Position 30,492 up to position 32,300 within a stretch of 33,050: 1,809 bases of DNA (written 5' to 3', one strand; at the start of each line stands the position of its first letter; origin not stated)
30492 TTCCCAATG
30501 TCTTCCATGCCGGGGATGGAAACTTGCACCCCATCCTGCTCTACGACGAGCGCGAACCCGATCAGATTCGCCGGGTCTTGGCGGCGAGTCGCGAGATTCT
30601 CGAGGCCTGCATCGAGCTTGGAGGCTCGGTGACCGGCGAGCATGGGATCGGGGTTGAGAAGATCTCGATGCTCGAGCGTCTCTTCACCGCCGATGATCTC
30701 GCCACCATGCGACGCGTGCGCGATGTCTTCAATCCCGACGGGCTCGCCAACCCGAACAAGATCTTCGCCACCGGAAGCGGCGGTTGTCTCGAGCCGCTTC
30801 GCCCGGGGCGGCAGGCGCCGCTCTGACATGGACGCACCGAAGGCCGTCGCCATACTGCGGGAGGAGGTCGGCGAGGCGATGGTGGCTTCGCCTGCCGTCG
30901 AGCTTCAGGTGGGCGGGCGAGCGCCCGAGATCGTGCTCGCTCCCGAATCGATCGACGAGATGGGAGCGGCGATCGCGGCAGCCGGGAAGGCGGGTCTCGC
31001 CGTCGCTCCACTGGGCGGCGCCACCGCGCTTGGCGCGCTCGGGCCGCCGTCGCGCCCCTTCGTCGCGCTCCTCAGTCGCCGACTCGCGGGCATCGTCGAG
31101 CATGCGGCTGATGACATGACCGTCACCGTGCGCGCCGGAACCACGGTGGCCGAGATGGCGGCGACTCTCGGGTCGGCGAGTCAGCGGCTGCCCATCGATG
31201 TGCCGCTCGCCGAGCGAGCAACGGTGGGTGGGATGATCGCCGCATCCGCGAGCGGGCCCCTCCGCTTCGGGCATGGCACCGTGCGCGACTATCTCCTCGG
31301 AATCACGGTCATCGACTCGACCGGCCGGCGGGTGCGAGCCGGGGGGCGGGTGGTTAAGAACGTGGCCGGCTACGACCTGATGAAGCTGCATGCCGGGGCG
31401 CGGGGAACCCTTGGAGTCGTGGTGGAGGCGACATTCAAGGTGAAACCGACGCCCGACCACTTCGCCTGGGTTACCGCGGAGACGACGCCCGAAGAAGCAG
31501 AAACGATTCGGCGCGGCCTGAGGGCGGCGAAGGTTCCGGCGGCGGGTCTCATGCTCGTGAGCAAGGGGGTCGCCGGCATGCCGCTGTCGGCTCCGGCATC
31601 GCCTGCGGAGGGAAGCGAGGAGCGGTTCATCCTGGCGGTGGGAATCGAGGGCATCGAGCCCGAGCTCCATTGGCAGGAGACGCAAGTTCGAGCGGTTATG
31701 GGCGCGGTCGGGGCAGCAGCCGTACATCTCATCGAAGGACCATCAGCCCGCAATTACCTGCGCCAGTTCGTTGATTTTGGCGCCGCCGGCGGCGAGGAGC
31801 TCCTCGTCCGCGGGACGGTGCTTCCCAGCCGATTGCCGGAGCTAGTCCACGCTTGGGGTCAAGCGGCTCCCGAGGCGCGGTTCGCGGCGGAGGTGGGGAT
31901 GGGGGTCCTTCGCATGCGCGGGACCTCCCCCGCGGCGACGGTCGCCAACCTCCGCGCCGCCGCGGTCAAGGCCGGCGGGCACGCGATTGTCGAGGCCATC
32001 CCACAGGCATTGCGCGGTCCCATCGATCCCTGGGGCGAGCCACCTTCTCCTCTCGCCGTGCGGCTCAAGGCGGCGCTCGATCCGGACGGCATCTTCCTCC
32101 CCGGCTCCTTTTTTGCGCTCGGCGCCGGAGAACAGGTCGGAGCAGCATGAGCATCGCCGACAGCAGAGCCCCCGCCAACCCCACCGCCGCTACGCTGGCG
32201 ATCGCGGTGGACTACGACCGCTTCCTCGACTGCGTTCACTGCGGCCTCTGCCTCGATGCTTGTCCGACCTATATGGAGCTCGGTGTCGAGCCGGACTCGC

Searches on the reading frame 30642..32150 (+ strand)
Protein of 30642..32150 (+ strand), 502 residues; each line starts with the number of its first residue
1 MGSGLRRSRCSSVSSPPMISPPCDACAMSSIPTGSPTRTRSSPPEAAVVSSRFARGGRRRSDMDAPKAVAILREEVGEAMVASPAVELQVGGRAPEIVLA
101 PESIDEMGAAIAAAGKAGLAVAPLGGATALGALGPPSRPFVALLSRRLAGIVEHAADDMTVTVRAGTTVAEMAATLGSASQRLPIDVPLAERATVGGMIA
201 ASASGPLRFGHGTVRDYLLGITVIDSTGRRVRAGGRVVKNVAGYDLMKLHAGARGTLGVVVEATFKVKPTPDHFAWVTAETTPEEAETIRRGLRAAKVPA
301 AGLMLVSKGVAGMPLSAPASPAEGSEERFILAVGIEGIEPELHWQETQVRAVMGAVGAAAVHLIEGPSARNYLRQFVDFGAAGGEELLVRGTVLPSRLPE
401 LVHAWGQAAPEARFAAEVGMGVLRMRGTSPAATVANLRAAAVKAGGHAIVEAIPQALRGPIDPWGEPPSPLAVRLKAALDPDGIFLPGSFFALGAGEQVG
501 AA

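Call 73: search_protein_families(library=pfam, proteins=[window:30642-32150:+], max_evalue=0.001)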
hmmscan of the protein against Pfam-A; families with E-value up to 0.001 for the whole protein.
window:30642-32150:+ (502 aa): 1 family
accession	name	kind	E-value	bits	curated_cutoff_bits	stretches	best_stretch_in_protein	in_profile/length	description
PF01565.28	FAD_binding_4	-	5.3e-24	84.9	26.4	1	95-233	1-138/139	FAD binding domain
